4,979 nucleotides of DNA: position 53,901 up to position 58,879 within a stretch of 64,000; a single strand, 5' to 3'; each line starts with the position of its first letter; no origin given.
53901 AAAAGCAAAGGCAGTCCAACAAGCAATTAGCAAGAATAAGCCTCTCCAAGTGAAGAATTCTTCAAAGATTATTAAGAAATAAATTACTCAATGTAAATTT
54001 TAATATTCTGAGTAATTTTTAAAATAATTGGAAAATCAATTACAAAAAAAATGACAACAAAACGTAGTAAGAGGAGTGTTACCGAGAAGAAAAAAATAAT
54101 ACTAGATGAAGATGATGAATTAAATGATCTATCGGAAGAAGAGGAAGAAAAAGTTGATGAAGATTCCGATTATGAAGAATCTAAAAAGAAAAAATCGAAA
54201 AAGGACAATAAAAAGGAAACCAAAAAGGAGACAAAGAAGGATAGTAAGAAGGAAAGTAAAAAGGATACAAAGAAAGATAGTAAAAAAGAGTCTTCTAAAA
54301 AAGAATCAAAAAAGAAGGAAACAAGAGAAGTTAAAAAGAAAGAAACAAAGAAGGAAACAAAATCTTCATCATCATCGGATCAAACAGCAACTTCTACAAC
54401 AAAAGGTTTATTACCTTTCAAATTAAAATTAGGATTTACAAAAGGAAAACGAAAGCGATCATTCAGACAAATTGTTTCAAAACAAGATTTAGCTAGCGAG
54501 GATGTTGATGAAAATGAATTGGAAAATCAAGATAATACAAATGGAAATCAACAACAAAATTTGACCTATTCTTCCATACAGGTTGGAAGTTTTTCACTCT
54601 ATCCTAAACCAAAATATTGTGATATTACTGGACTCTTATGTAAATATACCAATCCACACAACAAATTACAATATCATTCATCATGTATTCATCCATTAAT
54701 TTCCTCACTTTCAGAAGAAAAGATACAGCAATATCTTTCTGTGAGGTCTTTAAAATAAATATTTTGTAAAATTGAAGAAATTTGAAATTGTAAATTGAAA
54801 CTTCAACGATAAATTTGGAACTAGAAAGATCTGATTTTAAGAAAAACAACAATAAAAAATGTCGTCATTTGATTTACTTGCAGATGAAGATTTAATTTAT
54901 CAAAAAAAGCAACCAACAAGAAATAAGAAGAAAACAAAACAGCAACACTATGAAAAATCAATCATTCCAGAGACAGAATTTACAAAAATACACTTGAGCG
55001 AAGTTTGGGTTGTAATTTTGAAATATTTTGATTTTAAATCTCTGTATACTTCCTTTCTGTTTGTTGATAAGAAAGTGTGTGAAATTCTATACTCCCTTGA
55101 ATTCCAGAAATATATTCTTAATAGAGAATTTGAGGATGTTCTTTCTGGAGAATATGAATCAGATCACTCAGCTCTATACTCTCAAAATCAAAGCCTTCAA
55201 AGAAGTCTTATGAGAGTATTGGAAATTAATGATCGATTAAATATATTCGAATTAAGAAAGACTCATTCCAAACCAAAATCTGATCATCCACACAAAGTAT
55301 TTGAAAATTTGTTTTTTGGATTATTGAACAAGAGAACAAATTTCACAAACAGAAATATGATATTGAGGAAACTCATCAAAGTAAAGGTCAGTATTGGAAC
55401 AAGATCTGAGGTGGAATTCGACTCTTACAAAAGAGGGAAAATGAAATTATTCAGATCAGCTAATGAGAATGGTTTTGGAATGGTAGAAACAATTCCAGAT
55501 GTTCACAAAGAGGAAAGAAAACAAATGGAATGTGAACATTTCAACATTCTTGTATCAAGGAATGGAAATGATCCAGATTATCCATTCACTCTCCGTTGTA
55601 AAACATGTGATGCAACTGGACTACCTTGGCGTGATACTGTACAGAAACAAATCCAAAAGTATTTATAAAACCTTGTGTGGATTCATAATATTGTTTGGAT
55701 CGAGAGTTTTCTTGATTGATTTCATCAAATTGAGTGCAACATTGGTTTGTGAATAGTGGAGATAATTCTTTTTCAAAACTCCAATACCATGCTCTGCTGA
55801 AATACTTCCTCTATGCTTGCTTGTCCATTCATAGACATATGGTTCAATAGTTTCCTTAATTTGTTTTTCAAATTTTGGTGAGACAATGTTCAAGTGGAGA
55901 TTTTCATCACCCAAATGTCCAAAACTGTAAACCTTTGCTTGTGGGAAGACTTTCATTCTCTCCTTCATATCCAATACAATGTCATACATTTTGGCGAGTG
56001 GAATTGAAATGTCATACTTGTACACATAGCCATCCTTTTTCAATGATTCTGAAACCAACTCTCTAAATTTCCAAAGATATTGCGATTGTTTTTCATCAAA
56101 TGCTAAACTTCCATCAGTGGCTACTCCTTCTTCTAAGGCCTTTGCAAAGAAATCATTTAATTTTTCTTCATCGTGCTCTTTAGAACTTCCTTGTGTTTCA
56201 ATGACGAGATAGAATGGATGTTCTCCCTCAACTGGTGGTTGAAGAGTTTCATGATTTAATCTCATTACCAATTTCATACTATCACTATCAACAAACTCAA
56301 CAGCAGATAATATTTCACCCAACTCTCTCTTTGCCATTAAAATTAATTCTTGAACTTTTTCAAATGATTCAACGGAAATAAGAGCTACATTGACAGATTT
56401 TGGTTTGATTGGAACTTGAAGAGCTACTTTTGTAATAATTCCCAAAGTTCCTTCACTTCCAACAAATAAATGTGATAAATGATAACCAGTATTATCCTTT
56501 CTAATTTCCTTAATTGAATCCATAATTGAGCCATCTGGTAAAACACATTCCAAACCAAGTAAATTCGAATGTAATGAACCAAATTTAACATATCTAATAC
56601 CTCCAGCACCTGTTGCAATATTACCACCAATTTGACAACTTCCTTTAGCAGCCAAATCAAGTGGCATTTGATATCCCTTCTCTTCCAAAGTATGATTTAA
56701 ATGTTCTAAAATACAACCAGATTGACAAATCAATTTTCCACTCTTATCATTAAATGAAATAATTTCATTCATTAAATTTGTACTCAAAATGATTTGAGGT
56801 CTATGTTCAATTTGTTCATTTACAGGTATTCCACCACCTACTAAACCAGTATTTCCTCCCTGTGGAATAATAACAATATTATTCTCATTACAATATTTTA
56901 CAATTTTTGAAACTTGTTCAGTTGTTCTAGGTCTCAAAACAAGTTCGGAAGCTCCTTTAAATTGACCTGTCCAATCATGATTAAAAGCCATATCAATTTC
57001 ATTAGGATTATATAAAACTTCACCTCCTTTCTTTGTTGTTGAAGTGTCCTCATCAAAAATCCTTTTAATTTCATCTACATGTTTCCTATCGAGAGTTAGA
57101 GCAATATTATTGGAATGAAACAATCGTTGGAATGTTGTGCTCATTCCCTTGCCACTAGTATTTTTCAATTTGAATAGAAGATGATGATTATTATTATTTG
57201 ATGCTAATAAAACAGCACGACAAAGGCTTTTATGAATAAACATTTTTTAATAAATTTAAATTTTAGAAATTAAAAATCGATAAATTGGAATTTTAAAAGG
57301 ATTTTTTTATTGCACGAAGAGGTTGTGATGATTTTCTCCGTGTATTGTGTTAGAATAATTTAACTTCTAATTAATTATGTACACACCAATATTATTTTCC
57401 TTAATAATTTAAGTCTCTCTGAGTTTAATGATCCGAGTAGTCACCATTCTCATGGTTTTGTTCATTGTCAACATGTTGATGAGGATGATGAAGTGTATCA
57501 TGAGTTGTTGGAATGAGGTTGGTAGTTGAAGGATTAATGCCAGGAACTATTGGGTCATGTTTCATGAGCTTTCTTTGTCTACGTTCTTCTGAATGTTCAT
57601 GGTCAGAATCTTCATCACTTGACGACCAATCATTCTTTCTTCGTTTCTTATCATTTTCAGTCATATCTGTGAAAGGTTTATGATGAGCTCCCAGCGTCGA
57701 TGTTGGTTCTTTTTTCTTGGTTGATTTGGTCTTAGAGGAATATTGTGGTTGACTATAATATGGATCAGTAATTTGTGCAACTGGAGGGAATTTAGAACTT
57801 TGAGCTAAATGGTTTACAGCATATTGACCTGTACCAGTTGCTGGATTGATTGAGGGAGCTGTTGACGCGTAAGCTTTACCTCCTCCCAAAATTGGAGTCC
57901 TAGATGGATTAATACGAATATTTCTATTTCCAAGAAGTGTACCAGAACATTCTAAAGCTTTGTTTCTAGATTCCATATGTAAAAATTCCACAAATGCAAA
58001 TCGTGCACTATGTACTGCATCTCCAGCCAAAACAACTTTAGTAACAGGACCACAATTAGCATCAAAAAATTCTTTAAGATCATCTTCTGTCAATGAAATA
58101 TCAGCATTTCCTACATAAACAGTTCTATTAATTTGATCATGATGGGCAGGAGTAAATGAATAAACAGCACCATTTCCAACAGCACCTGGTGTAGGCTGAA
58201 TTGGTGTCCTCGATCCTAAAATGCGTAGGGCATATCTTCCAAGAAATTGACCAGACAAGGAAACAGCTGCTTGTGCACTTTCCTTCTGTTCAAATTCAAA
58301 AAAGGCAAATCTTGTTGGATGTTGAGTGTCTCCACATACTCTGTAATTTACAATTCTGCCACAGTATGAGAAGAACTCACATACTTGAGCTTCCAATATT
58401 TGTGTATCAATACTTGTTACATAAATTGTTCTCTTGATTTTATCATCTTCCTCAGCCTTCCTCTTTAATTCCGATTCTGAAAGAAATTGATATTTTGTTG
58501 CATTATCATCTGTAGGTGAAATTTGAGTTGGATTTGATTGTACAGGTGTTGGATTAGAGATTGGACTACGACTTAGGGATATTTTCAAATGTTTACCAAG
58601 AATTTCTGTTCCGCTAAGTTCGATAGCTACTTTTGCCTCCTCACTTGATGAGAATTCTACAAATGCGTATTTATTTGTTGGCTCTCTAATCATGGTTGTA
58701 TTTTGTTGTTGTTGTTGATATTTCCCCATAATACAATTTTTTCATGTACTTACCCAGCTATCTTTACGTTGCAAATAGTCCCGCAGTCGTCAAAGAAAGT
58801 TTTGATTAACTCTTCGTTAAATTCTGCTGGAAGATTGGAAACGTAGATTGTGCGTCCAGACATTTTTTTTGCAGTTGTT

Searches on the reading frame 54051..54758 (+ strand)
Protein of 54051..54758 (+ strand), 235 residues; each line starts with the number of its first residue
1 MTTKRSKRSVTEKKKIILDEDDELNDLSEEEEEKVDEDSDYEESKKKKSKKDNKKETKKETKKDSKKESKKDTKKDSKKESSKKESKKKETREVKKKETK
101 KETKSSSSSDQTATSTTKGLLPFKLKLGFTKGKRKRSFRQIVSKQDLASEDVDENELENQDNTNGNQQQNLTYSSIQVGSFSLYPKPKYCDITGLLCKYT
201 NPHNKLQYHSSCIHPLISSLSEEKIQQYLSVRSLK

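Call 57: search_protein_families(library=pfam, proteins=[window:54051-54758:+], max_evalue=0.00001)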
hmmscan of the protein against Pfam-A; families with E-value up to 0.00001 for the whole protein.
window:54051-54758:+ (235 aa): 1 family
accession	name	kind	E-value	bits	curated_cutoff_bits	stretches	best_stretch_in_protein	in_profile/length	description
PF08265.16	YL1_C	-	1.2e-08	34.9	22.6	1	189-211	1-23/29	YL1 nuclear protein C-terminal domain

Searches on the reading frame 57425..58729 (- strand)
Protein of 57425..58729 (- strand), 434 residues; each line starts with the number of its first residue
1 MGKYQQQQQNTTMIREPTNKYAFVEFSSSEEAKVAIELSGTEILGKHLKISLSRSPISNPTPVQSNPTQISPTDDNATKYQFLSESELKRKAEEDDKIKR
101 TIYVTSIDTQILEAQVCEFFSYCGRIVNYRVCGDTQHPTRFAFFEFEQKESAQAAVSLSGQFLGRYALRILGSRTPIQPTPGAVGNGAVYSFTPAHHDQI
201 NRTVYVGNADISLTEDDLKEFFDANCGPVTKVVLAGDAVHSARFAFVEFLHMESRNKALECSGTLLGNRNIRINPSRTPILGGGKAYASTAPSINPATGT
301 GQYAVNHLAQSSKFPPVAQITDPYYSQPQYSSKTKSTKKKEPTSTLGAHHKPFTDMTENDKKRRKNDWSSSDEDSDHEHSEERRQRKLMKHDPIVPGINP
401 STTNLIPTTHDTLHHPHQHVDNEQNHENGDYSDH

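Call 57: search_protein_families(library=pfam, proteins=[window:57425-58729:-], max_evalue=0.00001)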
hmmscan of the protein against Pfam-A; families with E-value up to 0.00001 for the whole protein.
window:57425-58729:- (434 aa): 1 family
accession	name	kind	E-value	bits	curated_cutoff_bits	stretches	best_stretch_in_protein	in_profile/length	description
PF00076.28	RRM_1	-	3e-31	107.5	20.7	2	102-168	1-69/70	RNA recognition motif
